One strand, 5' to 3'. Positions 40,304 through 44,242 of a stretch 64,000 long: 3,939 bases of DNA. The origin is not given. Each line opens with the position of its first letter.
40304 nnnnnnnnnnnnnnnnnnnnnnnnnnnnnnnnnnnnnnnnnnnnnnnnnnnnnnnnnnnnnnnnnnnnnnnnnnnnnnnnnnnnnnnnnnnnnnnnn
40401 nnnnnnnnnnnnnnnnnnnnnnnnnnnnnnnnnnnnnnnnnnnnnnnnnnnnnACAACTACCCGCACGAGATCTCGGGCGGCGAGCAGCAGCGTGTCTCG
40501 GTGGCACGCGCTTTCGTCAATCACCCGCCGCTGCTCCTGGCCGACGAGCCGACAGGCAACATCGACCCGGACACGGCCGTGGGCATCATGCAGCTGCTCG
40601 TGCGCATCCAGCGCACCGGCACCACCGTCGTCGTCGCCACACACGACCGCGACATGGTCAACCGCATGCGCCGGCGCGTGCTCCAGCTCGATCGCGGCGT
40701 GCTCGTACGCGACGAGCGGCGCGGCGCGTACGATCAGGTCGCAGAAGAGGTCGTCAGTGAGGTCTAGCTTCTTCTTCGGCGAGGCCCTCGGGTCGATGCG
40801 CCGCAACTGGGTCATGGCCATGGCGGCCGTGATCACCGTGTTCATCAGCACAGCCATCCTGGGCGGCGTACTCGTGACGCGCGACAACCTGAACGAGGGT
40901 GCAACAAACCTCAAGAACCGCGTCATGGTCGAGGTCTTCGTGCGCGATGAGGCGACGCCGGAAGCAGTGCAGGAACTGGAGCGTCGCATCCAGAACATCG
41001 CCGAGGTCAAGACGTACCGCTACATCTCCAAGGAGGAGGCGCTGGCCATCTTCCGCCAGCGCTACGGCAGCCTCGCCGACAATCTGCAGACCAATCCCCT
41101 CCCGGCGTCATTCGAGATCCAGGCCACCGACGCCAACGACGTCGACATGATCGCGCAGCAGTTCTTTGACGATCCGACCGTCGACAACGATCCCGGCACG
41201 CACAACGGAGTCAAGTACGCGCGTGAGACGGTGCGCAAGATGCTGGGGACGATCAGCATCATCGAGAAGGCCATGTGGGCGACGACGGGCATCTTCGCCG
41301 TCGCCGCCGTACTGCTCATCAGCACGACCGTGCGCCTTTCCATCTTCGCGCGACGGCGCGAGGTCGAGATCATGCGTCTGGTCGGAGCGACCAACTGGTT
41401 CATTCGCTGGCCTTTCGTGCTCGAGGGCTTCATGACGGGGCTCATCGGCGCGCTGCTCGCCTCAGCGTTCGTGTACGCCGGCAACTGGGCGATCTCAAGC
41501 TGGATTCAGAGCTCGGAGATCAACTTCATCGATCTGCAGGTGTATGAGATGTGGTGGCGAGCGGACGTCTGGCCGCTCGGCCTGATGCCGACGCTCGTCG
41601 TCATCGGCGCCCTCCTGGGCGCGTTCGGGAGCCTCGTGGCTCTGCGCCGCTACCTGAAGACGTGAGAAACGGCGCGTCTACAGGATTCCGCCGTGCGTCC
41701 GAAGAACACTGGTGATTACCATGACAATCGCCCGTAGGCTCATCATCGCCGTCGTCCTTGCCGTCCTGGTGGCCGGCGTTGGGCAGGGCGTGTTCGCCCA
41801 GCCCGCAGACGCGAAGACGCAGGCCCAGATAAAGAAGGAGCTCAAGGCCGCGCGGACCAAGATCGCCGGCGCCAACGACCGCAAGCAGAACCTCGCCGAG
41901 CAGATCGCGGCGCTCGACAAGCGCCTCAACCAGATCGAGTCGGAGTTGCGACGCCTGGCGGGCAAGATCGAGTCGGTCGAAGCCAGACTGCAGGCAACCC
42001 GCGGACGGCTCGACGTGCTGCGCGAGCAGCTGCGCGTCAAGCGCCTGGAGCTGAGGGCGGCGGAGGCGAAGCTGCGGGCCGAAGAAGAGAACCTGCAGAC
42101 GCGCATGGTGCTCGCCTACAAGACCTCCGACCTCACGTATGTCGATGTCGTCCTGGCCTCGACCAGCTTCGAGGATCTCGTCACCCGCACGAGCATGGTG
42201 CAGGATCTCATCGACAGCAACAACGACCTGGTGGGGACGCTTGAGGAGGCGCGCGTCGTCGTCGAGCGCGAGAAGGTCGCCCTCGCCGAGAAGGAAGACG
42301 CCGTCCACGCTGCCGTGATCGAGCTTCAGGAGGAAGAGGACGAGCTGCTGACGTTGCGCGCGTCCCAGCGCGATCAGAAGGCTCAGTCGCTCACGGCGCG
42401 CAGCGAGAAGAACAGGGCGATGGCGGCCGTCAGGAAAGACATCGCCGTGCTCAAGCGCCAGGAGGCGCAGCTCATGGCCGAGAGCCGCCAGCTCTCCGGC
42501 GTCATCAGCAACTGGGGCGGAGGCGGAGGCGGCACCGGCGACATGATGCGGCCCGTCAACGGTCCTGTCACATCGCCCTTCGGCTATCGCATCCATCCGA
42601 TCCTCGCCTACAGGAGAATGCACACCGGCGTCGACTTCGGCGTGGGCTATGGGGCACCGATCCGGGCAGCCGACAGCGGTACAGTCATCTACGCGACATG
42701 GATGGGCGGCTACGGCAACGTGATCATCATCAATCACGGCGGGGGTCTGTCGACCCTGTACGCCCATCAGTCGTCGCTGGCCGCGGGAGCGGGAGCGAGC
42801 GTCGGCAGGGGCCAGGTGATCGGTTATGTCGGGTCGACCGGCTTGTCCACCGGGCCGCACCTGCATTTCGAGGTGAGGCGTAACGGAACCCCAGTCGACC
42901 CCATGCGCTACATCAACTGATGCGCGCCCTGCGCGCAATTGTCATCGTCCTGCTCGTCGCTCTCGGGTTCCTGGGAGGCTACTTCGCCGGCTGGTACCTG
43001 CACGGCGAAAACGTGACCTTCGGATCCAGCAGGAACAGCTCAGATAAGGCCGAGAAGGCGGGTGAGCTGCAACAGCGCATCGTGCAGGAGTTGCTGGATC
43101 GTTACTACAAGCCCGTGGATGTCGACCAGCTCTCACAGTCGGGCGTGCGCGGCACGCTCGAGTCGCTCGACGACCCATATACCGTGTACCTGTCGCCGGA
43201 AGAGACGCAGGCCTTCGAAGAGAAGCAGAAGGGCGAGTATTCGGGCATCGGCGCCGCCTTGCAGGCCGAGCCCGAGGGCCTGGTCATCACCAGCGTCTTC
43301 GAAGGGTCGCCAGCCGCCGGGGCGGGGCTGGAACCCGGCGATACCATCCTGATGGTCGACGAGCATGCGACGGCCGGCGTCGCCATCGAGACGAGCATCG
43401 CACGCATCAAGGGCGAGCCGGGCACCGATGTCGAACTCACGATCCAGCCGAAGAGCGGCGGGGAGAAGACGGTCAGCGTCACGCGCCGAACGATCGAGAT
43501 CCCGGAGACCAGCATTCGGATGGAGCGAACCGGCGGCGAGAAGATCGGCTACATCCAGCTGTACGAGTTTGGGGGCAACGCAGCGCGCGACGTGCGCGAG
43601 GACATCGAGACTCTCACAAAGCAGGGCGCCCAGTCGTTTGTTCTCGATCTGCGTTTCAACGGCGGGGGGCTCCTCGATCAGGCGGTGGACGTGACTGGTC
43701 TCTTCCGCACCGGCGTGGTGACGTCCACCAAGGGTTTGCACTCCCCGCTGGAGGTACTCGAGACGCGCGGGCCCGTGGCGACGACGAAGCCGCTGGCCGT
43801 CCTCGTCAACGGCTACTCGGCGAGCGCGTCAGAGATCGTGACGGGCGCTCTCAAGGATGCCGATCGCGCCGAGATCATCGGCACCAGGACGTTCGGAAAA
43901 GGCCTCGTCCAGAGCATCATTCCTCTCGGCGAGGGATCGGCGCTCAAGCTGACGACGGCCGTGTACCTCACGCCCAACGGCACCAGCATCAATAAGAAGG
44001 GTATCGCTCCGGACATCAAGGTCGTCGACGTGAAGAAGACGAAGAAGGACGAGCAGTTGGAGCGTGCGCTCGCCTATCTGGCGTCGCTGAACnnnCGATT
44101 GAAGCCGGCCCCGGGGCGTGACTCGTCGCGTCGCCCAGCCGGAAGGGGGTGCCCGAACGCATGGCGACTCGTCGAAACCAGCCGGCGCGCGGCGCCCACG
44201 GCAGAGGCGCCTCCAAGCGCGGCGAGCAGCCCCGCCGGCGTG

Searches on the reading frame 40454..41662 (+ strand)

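Call 19: search_protein_families(library=pfam, proteins=[window:40454-41662:+], max_evalue=0.001)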
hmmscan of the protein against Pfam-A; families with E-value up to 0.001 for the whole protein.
window:40454-41662:+ (403 aa): 2 families
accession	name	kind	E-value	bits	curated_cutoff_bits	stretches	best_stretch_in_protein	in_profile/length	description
PF18075.7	FtsX_ECD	-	5e-20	72.4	23.5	1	158-244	2-94/96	FtsX extracellular domain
PF02687.27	FtsX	-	4.6e-16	59.4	25.5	1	279-402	5-117/120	FtsX-like permease C-terminal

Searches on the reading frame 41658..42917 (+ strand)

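Call 19: search_protein_families(library=pfam, proteins=[window:41658-42917:+], max_evalue=0.001)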
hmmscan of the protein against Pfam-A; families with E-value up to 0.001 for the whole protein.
window:41658-42917:+ (420 aa): 3 families
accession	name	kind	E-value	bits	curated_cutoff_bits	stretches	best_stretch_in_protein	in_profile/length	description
PF01551.29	Peptidase_M23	-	3.1e-35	120.7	28.7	1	320-415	1-96/96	Peptidase family M23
PF24568.1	CC_PcsB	-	3.6e-11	43.2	27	1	135-203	4-73/75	Peptidoglycan hydrolase PcsB, coiled-coil domain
PF19220.6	Rod_CreS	-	0.00031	20.3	100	1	58-148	32-122/359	Crescentin, rod domain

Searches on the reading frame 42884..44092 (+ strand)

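Call 19: search_protein_families(library=pfam, proteins=[window:42884-44092:+], max_evalue=0.001)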
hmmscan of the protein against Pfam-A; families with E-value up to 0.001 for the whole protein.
window:42884-44092:+ (403 aa): 5 families
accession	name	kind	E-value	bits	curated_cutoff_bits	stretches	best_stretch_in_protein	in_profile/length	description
PF03572.23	Peptidase_S41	-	1.7e-52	177.7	24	1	220-380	1-165/165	Peptidase family S41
PF00595.29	PDZ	-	5.4e-09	36.7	23.2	1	118-188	8-81/81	PDZ domain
PF13180.12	PDZ_2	-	9.7e-09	35.8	27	1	121-190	2-70/80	PDZ domain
PF17820.7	PDZ_6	-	1.6e-07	31.4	27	1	134-188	1-53/54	PDZ domain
PF22694.1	CtpB_N-like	-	4.3e-07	30.7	27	1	50-104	26-82/85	Activating protease CtpB N-terminal domain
